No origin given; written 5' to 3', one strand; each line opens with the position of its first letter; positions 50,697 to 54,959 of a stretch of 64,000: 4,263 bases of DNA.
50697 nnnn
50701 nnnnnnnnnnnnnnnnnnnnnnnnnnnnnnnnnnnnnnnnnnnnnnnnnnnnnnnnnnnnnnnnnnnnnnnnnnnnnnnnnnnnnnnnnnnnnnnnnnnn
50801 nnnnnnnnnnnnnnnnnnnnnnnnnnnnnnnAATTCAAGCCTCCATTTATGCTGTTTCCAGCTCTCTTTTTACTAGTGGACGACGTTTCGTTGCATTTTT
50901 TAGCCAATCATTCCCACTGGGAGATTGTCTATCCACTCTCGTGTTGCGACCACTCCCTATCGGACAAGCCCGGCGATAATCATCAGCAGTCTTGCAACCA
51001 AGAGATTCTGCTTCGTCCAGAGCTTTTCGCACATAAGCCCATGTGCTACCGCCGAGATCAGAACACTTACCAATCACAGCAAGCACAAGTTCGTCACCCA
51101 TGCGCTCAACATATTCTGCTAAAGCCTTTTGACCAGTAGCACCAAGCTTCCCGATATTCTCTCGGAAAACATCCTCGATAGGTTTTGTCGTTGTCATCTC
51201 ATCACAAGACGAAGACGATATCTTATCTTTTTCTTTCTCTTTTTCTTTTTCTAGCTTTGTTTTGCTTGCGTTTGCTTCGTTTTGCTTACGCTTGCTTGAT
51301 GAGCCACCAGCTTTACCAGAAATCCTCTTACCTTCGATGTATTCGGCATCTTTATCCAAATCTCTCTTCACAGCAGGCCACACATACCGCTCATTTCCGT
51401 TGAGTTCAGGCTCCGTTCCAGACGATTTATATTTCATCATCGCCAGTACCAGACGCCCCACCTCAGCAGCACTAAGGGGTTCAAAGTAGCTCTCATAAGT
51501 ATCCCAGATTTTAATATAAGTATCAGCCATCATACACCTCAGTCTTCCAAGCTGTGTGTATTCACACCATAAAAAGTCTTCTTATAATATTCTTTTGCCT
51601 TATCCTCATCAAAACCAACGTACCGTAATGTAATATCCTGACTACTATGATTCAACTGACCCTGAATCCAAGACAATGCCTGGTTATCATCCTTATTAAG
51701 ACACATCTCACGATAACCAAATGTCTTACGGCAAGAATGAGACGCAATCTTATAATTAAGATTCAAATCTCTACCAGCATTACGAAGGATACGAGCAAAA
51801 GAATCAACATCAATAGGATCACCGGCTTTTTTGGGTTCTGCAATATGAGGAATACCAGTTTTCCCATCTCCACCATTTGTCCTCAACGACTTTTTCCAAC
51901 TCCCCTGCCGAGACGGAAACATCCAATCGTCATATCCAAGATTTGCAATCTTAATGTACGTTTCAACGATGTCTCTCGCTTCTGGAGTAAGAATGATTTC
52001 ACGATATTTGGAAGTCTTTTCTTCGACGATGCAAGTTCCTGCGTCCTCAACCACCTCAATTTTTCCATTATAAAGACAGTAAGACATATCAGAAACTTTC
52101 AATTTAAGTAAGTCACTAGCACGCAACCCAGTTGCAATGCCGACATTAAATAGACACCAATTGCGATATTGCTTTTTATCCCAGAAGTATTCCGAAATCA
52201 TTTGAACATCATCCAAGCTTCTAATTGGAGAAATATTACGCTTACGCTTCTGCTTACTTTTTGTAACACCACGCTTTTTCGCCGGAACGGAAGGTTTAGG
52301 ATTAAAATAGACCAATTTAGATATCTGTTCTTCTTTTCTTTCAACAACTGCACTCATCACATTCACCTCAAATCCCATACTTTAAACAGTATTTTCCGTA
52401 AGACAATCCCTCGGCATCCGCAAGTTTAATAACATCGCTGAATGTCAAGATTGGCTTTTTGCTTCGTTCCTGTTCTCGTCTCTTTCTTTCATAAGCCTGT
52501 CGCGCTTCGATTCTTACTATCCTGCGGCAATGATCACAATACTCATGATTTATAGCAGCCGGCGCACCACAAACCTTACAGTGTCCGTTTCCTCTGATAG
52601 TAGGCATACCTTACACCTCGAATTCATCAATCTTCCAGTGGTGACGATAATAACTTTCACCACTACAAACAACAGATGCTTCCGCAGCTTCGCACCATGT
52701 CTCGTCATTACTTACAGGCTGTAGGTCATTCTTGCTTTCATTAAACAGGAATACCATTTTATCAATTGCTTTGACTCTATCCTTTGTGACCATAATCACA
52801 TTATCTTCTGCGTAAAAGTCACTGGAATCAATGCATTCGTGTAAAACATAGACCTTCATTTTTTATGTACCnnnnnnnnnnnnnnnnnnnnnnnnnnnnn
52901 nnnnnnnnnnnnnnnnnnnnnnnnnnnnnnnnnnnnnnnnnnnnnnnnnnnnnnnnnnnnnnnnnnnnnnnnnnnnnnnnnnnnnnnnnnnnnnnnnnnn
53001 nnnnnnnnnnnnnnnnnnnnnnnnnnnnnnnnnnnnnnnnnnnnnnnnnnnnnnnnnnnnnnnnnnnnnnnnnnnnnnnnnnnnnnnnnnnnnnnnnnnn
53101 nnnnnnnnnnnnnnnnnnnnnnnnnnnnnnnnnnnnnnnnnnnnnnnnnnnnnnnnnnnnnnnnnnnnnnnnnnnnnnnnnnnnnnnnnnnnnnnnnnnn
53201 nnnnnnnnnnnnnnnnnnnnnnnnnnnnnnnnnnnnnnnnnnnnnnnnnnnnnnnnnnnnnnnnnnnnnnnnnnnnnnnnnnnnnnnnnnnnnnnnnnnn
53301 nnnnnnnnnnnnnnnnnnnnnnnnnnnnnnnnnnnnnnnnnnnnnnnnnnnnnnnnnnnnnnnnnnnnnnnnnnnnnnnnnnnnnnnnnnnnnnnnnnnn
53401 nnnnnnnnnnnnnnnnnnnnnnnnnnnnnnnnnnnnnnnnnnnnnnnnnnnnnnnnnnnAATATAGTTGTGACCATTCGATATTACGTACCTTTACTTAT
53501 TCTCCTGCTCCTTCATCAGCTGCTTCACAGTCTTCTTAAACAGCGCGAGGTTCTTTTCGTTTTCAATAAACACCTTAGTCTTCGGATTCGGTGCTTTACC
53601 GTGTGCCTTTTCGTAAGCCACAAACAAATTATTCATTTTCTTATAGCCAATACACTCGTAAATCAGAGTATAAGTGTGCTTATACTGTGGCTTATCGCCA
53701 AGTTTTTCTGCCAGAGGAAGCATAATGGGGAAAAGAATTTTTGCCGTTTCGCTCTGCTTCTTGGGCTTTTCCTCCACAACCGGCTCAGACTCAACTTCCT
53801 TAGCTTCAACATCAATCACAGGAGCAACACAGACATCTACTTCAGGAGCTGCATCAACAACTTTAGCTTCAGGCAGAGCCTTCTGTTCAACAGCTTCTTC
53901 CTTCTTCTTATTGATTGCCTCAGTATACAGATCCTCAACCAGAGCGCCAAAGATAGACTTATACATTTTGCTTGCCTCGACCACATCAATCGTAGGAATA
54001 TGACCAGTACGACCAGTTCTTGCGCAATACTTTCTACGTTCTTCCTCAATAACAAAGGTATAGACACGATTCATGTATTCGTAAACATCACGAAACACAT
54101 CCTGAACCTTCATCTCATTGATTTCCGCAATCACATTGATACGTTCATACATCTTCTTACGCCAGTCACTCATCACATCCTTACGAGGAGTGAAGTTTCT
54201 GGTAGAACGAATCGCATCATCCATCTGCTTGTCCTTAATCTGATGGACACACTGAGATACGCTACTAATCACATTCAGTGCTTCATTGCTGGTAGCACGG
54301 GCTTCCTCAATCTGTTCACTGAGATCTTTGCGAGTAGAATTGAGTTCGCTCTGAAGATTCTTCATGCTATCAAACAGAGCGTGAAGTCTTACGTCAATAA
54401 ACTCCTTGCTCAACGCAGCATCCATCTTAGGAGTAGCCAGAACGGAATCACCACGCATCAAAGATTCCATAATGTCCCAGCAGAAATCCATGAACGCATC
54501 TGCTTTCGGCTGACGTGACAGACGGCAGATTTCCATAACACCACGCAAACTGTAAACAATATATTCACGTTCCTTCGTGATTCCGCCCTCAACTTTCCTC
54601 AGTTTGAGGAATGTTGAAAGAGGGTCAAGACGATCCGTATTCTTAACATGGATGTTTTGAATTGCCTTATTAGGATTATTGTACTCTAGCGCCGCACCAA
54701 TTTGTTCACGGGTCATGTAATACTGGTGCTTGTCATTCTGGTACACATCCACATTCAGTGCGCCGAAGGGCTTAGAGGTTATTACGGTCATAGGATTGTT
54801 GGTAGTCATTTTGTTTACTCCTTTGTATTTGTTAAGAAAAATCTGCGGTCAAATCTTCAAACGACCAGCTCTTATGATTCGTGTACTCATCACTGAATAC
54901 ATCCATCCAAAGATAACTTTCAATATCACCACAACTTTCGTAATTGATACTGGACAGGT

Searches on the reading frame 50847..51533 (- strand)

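Call 51: search_protein_families(library=pfam, proteins=[window:50847-51533:-], max_evalue=0.001)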
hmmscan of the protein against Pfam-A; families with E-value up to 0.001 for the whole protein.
window:50847-51533:- (228 aa): 1 family
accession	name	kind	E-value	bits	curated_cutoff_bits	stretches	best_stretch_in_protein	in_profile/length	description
PF19808.4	DUF6291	-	2.3e-09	37.7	27.2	1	13-81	8-76/79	Family of unknown function (DUF6291)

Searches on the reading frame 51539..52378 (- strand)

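Call 12: search_protein_families(library=phrogs, proteins=[window:51539-52378:-], max_evalue=0.001)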
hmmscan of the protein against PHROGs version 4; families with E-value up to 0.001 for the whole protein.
window:51539-52378:- (279 aa): 3 families
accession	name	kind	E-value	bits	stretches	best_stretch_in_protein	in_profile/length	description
phrog_216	-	integration and excision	1.2e-40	140.5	1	39-267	41-235/301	integrase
phrog_1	-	integration and excision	1.1e-21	78.7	1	32-264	252-443/611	integrase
phrog_7269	-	integration and excision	5.9e-08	33.5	1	189-260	8-73/89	integrase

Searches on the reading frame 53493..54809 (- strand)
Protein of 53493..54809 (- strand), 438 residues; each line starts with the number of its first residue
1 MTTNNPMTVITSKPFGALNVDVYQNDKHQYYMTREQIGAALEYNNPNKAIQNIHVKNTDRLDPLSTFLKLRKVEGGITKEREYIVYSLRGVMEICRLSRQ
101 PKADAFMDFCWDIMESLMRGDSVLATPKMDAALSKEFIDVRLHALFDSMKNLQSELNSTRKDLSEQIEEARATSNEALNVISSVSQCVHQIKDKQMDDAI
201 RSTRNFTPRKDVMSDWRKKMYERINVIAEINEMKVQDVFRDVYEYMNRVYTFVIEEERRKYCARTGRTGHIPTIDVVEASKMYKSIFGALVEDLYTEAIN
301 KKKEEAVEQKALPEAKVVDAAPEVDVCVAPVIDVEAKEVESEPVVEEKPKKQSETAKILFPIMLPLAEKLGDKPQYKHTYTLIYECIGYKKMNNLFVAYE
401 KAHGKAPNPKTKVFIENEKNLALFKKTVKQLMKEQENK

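Call 12: search_protein_families(library=phrogs, proteins=[window:53493-54809:-], max_evalue=0.001)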
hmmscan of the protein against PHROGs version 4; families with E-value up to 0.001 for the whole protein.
window:53493-54809:- (438 aa): 4 families
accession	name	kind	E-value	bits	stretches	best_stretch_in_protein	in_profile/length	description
phrog_5060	-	transcription regulation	2.7e-09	38.4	1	15-132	12-129/224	anti-repressor Ant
phrog_463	-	transcription regulation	1.5e-06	29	1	18-248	13-227/250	anti-repressor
phrog_2011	-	transcription regulation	6e-06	27.2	1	7-117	1-110/275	anti-repressor Ant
phrog_2593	-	transcription regulation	0.00019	22.3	1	15-109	27-118/255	anti-repressor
